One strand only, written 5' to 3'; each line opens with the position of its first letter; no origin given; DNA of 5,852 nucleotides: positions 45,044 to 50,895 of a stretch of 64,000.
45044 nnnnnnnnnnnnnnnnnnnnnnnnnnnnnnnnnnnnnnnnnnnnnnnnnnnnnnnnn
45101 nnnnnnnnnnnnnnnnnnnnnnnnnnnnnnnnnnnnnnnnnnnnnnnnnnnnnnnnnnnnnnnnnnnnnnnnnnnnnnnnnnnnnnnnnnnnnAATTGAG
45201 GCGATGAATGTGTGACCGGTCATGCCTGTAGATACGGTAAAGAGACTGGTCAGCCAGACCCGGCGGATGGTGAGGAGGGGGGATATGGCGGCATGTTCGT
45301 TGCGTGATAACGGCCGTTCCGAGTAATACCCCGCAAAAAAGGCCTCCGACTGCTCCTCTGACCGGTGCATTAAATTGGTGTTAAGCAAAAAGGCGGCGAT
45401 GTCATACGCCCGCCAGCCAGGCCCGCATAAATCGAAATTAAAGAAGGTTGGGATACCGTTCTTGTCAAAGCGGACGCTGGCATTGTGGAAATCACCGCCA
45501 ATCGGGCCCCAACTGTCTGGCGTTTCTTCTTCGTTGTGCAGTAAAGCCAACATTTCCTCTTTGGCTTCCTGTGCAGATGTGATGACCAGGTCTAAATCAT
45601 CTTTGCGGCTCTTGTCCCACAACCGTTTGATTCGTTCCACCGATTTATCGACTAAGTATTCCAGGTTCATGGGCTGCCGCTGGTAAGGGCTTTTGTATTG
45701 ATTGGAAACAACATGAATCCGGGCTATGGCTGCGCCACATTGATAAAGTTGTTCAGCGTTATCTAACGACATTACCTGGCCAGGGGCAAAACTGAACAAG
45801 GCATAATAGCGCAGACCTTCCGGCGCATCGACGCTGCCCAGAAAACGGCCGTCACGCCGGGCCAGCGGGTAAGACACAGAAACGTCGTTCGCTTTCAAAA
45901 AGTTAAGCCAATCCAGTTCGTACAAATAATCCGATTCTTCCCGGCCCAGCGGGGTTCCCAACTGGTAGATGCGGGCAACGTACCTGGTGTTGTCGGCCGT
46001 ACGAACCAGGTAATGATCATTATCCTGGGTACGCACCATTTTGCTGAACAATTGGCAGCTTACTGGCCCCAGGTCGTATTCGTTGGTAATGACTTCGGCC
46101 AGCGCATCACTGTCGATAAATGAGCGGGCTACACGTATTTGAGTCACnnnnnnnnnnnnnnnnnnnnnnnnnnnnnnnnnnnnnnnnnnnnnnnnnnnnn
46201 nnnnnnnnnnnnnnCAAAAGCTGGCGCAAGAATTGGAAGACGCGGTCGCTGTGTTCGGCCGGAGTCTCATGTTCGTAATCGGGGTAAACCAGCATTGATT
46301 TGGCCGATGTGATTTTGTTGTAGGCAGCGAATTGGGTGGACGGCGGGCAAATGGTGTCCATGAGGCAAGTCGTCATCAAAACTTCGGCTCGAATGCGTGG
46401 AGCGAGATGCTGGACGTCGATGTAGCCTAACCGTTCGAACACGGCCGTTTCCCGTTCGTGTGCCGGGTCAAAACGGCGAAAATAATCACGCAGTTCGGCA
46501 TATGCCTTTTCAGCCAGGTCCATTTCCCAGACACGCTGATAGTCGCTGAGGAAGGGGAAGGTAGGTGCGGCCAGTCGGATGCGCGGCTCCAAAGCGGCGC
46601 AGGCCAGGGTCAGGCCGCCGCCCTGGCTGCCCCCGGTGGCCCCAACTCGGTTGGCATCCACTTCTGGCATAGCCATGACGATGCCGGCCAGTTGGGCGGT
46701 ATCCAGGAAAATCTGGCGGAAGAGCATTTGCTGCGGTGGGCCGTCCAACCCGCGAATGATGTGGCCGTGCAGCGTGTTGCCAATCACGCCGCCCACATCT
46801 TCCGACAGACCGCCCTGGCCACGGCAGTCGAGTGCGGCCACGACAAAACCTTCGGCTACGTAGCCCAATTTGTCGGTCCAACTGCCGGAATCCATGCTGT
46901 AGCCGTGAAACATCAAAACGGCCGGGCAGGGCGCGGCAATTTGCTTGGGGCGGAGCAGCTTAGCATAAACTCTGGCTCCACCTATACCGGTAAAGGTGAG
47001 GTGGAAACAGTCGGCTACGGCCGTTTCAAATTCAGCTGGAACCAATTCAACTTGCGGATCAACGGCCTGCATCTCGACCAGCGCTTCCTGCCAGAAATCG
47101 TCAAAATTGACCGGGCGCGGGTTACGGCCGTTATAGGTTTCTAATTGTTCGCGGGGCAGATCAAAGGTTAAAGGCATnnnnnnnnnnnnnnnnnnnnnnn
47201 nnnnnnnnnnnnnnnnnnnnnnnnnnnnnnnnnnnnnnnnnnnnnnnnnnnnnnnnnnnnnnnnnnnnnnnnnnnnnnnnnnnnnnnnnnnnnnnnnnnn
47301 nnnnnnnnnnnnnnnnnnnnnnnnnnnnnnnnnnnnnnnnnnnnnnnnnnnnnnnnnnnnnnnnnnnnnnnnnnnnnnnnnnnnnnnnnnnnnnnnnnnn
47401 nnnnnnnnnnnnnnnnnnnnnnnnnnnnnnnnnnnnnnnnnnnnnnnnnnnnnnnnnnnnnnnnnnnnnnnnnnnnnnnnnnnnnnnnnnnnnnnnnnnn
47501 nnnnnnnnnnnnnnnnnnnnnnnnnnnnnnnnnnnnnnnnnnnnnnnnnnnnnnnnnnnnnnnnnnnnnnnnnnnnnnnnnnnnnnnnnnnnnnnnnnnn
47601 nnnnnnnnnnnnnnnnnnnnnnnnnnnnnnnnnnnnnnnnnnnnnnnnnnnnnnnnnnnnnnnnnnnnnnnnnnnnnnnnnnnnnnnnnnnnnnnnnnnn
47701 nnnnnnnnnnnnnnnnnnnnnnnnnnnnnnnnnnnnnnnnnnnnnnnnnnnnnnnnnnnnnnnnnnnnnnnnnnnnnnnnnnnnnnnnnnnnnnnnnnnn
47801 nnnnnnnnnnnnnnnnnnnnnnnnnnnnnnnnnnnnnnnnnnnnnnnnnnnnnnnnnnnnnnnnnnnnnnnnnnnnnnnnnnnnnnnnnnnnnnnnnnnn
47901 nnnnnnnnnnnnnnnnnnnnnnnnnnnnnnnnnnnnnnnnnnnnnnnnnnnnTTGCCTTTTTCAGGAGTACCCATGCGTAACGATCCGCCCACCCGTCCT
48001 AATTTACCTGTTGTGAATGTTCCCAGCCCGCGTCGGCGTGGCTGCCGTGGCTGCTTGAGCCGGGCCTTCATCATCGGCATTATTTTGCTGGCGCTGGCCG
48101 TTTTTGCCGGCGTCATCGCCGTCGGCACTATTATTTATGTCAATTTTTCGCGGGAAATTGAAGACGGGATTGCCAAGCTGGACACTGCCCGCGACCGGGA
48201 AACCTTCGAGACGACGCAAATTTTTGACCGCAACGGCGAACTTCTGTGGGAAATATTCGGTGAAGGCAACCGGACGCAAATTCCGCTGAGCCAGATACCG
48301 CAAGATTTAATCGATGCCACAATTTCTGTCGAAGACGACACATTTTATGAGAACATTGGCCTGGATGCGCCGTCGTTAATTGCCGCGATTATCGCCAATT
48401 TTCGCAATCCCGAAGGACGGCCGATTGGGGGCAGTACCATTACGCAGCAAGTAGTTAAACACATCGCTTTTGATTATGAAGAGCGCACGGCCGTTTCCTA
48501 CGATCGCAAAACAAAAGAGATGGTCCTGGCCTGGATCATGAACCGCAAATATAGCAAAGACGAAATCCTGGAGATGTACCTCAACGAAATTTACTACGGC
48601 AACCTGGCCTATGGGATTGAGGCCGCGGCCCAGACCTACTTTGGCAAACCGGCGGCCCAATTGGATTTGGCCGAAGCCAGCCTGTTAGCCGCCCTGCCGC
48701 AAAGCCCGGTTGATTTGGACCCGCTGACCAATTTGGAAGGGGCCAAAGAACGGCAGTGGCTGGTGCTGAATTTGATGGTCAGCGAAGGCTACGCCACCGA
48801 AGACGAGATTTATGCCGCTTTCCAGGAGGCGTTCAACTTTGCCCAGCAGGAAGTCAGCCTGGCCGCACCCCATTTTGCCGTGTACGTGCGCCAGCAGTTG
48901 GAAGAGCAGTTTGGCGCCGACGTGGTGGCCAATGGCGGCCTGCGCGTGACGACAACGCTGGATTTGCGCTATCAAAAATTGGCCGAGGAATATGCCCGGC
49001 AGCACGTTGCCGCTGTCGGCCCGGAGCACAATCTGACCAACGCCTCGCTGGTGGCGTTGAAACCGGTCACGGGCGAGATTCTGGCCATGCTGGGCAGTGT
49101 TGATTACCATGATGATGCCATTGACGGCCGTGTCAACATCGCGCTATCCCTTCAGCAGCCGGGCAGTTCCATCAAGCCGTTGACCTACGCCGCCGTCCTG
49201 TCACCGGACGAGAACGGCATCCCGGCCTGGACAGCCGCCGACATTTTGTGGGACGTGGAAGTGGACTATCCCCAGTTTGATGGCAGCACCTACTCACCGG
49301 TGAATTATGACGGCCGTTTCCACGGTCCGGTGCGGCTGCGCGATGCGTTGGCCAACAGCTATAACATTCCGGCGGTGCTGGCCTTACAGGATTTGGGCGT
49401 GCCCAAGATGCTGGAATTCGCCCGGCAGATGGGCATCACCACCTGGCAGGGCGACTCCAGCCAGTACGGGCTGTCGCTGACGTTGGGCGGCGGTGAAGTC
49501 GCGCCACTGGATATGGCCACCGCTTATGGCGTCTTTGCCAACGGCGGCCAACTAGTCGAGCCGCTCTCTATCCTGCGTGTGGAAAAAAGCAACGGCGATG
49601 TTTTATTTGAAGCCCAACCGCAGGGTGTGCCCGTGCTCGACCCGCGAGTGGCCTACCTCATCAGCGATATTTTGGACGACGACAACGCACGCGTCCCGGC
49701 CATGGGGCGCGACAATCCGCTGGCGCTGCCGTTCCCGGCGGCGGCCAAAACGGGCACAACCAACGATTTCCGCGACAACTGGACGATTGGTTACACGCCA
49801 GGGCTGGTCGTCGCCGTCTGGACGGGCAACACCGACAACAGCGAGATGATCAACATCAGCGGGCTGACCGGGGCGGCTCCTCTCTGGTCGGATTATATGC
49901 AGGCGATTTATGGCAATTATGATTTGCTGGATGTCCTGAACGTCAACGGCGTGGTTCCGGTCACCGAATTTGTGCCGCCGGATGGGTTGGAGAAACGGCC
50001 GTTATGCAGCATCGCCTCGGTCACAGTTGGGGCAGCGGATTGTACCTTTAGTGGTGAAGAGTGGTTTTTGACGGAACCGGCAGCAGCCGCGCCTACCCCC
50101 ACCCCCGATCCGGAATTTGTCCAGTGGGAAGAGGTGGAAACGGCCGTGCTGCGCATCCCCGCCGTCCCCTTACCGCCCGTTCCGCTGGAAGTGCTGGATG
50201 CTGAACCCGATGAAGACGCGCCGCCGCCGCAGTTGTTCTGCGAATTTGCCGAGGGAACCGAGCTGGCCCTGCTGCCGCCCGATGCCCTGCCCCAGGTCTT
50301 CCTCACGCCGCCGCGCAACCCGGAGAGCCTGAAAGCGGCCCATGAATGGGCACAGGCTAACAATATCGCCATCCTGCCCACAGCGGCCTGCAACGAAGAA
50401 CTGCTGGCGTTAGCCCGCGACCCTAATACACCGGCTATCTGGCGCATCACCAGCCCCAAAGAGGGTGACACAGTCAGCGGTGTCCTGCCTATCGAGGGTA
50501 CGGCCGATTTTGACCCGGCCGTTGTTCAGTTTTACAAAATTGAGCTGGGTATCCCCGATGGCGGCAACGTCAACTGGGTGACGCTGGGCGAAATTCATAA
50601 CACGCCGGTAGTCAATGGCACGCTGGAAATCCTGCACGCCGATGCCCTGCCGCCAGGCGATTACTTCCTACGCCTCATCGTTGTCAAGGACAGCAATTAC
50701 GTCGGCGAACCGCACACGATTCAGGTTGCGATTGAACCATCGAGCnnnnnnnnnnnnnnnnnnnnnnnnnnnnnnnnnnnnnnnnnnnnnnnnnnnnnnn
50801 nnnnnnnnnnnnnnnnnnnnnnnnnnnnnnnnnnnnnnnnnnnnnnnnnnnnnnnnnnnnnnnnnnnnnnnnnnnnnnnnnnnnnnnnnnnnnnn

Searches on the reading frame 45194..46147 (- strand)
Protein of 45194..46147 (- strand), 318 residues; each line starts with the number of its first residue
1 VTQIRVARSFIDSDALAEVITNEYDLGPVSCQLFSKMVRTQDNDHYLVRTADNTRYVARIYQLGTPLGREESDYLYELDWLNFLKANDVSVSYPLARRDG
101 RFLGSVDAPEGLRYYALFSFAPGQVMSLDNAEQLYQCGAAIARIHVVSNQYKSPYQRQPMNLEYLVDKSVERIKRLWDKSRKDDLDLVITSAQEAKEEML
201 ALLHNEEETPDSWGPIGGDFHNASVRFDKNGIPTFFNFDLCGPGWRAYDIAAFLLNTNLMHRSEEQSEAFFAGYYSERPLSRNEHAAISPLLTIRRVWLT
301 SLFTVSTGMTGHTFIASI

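Call 16: search_protein_families(library=pfam, proteins=[window:45194-46147:-], max_evalue=0.00001)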
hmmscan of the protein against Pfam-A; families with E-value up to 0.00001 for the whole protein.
window:45194-46147:- (318 aa): 1 family
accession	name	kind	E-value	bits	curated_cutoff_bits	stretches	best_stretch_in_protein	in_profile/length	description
PF01636.29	APH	-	1.4e-21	77.8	23.2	1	41-275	9-230/239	Phosphotransferase enzyme family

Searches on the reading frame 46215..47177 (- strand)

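Call 16: search_protein_families(library=pfam, proteins=[window:46215-47177:-], max_evalue=0.00001)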
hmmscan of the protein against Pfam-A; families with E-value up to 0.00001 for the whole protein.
window:46215-47177:- (321 aa): 5 families
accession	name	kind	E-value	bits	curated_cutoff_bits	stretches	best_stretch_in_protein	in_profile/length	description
PF05448.18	AXE1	-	1.1e-123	412.5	21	1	4-319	3-320/321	Acetyl xylan esterase (AXE1)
PF02129.25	Peptidase_S15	-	1.1e-09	38.8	23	0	67-123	2-64/262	X-Pro dipeptidyl-peptidase (S15 family)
PF00326.27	Peptidase_S9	-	2.9e-09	37.2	22.6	1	159-306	47-190/213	Prolyl oligopeptidase family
PF12146.15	Hydrolase_4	-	1.6e-07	31.3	27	0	254-308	182-237/239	Serine aminopeptidase, S33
PF12740.14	PETase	-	2.9e-06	27.3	28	0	171-211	120-160/263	PET hydrolase-like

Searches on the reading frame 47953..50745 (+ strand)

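Call 17: search_protein_families(library=pfam, proteins=[window:47953-50745:+], max_evalue=0.00001)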
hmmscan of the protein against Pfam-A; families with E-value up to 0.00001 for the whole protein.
window:47953-50745:+ (931 aa): 2 families
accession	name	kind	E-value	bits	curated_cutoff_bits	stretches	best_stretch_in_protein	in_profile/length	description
PF00912.28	Transgly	-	1.6e-54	184.4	27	1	98-275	5-177/178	Transglycosylase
PF00905.27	Transpeptidase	-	5.1e-17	62.5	22.1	1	365-622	2-276/299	Penicillin binding protein transpeptidase domain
